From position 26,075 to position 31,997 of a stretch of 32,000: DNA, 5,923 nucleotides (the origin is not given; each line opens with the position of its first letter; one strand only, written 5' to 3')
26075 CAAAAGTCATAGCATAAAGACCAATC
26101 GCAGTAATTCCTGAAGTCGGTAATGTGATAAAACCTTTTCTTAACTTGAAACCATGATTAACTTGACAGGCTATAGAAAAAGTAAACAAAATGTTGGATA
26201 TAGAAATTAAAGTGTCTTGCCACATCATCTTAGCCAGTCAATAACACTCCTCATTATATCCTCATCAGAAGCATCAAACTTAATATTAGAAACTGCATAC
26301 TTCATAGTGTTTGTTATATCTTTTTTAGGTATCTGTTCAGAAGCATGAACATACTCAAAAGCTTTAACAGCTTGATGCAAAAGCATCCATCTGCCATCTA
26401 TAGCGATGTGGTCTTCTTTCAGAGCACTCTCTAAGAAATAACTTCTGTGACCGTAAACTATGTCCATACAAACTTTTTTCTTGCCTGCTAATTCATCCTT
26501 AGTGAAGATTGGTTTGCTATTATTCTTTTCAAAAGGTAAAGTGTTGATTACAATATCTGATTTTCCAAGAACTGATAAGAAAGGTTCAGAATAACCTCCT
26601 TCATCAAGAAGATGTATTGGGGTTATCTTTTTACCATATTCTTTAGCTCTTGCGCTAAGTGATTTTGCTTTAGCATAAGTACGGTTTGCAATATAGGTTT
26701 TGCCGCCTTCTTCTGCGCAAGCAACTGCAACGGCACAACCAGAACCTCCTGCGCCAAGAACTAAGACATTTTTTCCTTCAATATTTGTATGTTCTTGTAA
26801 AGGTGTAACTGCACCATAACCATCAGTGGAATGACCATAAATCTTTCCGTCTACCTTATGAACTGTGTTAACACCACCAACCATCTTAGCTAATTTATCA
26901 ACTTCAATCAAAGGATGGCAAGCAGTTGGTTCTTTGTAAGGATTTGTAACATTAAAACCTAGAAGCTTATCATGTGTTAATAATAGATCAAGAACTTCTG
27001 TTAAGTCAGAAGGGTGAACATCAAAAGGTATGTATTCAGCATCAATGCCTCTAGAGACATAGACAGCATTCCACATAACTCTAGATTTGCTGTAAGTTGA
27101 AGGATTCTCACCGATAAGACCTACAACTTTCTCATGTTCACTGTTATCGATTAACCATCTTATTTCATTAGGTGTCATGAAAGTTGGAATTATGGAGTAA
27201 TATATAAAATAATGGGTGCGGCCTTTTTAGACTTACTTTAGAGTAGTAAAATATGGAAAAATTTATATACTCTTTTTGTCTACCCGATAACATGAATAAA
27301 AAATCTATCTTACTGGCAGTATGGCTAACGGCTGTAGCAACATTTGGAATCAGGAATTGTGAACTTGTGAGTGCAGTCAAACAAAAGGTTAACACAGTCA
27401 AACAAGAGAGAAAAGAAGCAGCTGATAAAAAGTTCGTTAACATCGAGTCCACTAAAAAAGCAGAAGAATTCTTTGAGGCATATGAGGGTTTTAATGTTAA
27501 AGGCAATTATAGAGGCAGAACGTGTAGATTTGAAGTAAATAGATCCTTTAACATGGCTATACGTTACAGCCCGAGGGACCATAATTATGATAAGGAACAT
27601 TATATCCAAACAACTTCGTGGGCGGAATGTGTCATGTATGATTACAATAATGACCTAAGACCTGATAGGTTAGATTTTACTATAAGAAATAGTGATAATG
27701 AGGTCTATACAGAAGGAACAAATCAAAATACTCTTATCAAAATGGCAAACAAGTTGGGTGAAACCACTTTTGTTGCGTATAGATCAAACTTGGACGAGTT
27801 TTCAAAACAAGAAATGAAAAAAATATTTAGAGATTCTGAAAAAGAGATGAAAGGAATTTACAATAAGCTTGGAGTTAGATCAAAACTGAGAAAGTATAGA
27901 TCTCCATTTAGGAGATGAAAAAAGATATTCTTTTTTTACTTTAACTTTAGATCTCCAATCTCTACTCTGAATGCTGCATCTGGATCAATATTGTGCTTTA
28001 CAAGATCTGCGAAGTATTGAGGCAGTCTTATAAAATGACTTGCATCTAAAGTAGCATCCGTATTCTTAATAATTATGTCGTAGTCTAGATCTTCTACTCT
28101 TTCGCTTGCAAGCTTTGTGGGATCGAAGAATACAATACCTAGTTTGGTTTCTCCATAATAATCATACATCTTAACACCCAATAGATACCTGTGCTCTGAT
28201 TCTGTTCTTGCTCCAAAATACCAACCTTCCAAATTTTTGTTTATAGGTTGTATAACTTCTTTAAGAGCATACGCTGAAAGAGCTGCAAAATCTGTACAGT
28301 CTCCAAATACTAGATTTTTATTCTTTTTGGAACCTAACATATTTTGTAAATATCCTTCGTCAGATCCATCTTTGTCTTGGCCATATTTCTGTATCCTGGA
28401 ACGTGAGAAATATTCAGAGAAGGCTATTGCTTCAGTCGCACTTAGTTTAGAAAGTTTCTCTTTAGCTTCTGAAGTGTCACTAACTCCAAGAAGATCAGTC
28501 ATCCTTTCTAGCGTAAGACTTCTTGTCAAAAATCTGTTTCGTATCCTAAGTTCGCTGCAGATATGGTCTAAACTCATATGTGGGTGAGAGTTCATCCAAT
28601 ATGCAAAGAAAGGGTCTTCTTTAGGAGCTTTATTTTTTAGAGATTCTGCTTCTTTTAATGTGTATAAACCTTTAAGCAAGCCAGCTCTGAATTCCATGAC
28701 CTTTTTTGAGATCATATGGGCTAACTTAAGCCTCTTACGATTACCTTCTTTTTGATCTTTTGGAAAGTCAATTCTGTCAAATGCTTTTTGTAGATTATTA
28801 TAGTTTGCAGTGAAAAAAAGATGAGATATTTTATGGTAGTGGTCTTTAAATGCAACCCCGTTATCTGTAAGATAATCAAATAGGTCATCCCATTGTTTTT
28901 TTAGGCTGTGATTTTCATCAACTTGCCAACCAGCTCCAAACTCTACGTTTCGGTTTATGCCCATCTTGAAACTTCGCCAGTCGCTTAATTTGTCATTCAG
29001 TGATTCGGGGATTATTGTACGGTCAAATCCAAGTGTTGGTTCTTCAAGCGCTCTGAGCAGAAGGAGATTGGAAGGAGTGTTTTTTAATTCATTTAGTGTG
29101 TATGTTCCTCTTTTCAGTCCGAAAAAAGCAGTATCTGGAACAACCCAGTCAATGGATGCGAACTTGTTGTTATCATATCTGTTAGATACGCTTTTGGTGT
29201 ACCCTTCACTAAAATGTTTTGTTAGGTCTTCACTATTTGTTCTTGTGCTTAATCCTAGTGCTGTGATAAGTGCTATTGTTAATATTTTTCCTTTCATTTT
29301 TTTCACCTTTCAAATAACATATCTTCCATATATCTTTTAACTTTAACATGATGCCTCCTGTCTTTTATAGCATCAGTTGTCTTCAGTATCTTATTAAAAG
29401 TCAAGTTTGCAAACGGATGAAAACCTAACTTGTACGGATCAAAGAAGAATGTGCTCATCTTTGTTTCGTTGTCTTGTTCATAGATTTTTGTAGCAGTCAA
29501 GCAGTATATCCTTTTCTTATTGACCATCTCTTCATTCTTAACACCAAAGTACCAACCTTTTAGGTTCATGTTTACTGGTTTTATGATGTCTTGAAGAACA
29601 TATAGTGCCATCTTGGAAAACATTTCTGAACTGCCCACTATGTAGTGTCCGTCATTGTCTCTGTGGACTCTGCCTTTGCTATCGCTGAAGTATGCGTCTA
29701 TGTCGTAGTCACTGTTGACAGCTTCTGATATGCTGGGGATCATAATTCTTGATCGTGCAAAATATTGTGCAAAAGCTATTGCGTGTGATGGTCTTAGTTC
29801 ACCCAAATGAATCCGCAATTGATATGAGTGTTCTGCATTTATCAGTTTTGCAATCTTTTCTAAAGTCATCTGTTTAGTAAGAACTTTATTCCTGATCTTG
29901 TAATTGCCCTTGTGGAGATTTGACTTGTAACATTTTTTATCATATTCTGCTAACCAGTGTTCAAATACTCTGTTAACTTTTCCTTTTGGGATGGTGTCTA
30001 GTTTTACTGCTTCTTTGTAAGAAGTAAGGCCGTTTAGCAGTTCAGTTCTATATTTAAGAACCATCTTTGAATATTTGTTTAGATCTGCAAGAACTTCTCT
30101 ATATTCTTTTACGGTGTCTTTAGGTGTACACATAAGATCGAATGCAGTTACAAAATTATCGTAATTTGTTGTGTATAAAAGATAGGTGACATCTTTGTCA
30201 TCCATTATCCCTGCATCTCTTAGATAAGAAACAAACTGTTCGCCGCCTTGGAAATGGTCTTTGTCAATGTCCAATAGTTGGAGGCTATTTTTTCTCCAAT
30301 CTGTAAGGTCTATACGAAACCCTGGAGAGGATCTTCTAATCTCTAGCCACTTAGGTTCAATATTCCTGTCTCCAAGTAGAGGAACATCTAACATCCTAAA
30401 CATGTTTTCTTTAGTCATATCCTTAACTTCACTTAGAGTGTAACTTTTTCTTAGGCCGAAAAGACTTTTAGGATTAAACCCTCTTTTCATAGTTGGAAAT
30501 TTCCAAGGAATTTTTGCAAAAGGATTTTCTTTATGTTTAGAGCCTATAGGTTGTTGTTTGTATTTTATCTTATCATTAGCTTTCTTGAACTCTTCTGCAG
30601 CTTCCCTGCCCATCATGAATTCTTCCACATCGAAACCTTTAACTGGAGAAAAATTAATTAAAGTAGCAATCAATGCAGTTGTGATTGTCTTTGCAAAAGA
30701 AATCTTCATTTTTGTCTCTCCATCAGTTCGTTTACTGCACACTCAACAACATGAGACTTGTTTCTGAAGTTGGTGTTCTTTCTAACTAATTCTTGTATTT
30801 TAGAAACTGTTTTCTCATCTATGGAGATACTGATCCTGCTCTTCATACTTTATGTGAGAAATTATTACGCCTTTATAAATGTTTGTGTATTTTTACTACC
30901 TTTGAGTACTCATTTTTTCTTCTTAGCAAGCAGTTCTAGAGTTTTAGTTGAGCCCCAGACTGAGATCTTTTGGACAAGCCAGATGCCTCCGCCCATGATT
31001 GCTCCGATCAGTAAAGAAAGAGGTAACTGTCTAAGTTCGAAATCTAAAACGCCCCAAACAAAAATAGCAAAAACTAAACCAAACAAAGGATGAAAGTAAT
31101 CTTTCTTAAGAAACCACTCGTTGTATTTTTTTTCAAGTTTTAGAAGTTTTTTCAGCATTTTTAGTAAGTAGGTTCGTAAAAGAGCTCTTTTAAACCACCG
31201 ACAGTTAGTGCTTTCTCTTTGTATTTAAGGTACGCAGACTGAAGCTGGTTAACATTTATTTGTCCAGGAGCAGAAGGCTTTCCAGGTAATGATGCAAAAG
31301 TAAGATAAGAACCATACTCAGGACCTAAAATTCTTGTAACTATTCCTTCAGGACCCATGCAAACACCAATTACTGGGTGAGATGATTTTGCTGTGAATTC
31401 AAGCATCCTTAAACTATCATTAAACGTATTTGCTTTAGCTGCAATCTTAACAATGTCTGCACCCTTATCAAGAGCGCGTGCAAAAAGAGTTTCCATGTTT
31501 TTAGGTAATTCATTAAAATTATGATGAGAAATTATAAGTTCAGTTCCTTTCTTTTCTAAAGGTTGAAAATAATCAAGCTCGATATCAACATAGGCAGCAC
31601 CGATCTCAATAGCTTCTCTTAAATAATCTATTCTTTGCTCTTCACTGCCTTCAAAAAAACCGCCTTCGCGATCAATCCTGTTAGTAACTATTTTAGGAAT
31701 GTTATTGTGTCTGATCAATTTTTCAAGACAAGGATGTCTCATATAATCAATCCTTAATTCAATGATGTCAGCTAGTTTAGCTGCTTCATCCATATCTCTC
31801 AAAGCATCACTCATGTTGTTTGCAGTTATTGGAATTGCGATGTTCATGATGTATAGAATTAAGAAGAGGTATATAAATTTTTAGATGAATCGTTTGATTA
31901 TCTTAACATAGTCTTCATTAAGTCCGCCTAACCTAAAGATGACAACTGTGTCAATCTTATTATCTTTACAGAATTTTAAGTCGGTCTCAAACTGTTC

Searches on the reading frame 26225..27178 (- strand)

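Call 9: search_protein_families(library=pfam, max_evalue=0.01, proteins=[window:26225-27178:-])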
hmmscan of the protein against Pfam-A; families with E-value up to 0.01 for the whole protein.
window:26225-27178:- (317 aa): 5 families
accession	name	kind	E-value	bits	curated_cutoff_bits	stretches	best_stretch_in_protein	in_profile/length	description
PF08501.16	Shikimate_dh_N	-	2.1e-14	53.9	27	1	25-106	4-83/83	Shikimate dehydrogenase substrate binding domain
PF01488.26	Shikimate_DH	-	1.1e-06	29.2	24.3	1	130-190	7-68/138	Shikimate / quinate 5-dehydrogenase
PF02826.25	2-Hacid_dh_C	-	0.00024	21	25.1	1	129-233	30-117/178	D-isomer specific 2-hydroxyacid dehydrogenase, NAD binding domain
PF03435.24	Sacchrp_dh_NADP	-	0.00036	21.3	25.1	1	138-217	1-79/129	Saccharopine dehydrogenase NADP binding domain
PF00890.30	FAD_binding_2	-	0.0049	16.6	20.4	1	138-169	2-33/414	FAD binding domain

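Call 26: search_protein_families(library=ncbifam, max_evalue=0.001, proteins=[window:26225-27178:-])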
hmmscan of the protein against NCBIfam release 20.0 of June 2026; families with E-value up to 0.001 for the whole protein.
window:26225-27178:- (317 aa): 23 families
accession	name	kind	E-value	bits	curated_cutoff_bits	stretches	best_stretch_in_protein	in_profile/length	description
TIGR00507.1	aroE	equivalog_domain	2.8e-49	167.7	200.2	1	17-288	1-258/270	shikimate dehydrogenase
NF001319.0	PRK00258.3-3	equivalog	2.5e-41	141.6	252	1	15-276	5-255/279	shikimate dehydrogenase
NF001314.0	PRK00258.2-2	equivalog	2.5e-36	125.2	248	1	16-293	7-285/290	shikimate dehydrogenase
NF009200.0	PRK12548.1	subfamily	8.5e-36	123.8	432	1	14-291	7-286/289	shikimate dehydrogenase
NF001312.0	PRK00258.1-4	equivalog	2.1e-34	119.1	295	1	15-276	8-262/285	shikimate dehydrogenase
NF001322.0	PRK00258.3-6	equivalog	3.5e-34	118.4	285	1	16-300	5-271/272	shikimate dehydrogenase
NF001310.0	PRK00258.1-2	equivalog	7.4e-34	117.2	221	1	25-279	10-260/279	shikimate dehydrogenase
NF001316.0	PRK00258.2-5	equivalog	1.2e-33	116.6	247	1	21-296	6-261/263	shikimate dehydrogenase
NF001315.0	PRK00258.2-4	equivalog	2e-30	106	413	1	25-293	15-280/284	shikimate dehydrogenase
NF001311.0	PRK00258.1-3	equivalog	2.8e-30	105.5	235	1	21-293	10-270/279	shikimate dehydrogenase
NF001313.0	PRK00258.2-1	equivalog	8.8e-29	100.9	431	1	14-292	7-286/290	shikimate dehydrogenase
NF009201.0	PRK12549.1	subfamily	3.8e-26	91.9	235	1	13-278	4-267/286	shikimate dehydrogenase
NF006802.0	PRK09310.1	equivalog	6.4e-22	78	598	1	13-280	212-456/477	bifunctional 3-dehydroquinate dehydratase/shikimate dehydrogenase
NF009390.0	PRK12749.1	equivalog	4.1e-19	69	349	1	17-294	8-286/288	quinate/shikimate dehydrogenase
TIGR01809.1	Shik-DH-AROM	equivalog_domain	1.4e-15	57.1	196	1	15-289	4-279/282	shikimate dehydrogenase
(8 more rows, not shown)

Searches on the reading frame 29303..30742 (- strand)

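Call 9: search_protein_families(library=pfam, max_evalue=0.01, proteins=[window:29303-30742:-])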
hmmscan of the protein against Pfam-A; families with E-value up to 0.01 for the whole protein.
window:29303-30742:- (479 aa): 0 families

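Call 35: search_protein_families(library=pfam, max_evalue=0.05, proteins=[window:29303-30742:-])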
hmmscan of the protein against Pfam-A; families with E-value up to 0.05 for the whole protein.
window:29303-30742:- (479 aa): 1 family
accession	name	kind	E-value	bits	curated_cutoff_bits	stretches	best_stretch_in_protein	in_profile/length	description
PF07083.16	DUF1351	-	0.044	14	27.8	0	261-308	109-156/210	Protein of unknown function (DUF1351)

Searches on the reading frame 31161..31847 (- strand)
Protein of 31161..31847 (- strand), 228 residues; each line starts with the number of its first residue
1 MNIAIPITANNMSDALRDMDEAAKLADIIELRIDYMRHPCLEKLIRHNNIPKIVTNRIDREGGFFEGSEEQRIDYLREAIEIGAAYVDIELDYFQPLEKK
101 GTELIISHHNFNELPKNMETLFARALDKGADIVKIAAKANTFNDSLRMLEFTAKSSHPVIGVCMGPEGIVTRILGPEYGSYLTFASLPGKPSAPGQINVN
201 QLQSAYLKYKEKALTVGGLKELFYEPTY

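Call 9: search_protein_families(library=pfam, max_evalue=0.01, proteins=[window:31161-31847:-])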
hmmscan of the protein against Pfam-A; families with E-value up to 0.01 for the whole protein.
window:31161-31847:- (228 aa): 1 family
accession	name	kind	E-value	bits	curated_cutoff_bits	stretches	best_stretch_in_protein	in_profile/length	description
PF01487.21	DHquinase_I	-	6.6e-55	187.1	22.2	1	4-206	1-230/230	Type I 3-dehydroquinase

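Call 26: search_protein_families(library=ncbifam, max_evalue=0.001, proteins=[window:31161-31847:-])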
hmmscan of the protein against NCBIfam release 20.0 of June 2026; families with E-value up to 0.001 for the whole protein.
window:31161-31847:- (228 aa): 5 families
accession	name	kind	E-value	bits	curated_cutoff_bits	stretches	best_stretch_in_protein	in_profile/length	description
TIGR01093.1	aroD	equivalog_domain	1.6e-45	156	139.3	1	3-205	2-228/229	type I 3-dehydroquinate dehydratase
NF002683.0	PRK02412.2-2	equivalog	4.4e-29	101.5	329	1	3-204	2-206/215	3-dehydroquinate dehydratase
NF010091.0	PRK13576.1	equivalog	6.6e-13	48.9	263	1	17-201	15-198/216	type I 3-dehydroquinate dehydratase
NF006802.0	PRK09310.1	equivalog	9.2e-13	47.8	598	1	13-204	12-205/477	bifunctional 3-dehydroquinate dehydratase/shikimate dehydrogenase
NF002321.0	PRK01261.1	equivalog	1.6e-11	44.6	287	1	74-210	90-227/229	3-dehydroquinate dehydratase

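Call 74: find_encoding_contigs(protein=window:31161-31847:-, flank=10000, max_places=4)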
Protein window:31161-31847:- (228 aa): 1 contig read that carries it; 1 place shown.
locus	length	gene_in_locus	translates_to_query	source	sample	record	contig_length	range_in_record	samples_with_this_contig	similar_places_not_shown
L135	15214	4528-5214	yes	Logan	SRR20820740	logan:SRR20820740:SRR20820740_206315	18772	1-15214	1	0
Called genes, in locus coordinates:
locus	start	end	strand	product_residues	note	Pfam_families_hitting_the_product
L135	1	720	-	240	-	?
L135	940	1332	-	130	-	PF01850:PIN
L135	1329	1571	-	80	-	-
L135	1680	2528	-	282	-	-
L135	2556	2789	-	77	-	-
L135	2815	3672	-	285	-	PF06028:DUF915 (weak), PF01674:Lipase_2 (weak), PF02089:Palm_thioest (weak), PF07819:PGAP1 (weak), PF00561:Abhydrolase_1 (weak), PF24096:DUF7379 (weak)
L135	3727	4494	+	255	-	-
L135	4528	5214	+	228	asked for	PF01487:DHquinase_I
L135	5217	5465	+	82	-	-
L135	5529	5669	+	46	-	PF01402:RHH_1 (weak)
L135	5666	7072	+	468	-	-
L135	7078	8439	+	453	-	-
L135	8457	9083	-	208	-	-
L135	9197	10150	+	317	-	PF08501:Shikimate_dh_N, PF01488:Shikimate_DH (weak)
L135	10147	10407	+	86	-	-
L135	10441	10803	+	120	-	-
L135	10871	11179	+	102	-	-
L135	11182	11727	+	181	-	-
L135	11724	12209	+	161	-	-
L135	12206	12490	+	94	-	-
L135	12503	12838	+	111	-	-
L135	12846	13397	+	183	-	-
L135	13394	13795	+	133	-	-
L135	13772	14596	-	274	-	-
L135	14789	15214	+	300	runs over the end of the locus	PF18911:PKD_4, PF00801:PKD, PF22352:K319L-like_PKD (weak), PF00801:PKD, PF18911:PKD_4, PF18962:Por_Secre_tail (weak)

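Call 81: search_protein_families(library=ncbifam, max_evalue=0.00001, proteins=[L135:2815-3672:-])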
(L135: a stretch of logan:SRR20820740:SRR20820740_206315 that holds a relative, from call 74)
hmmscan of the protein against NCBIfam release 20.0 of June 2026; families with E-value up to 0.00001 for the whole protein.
L135:2815-3672:- (285 aa): 0 families
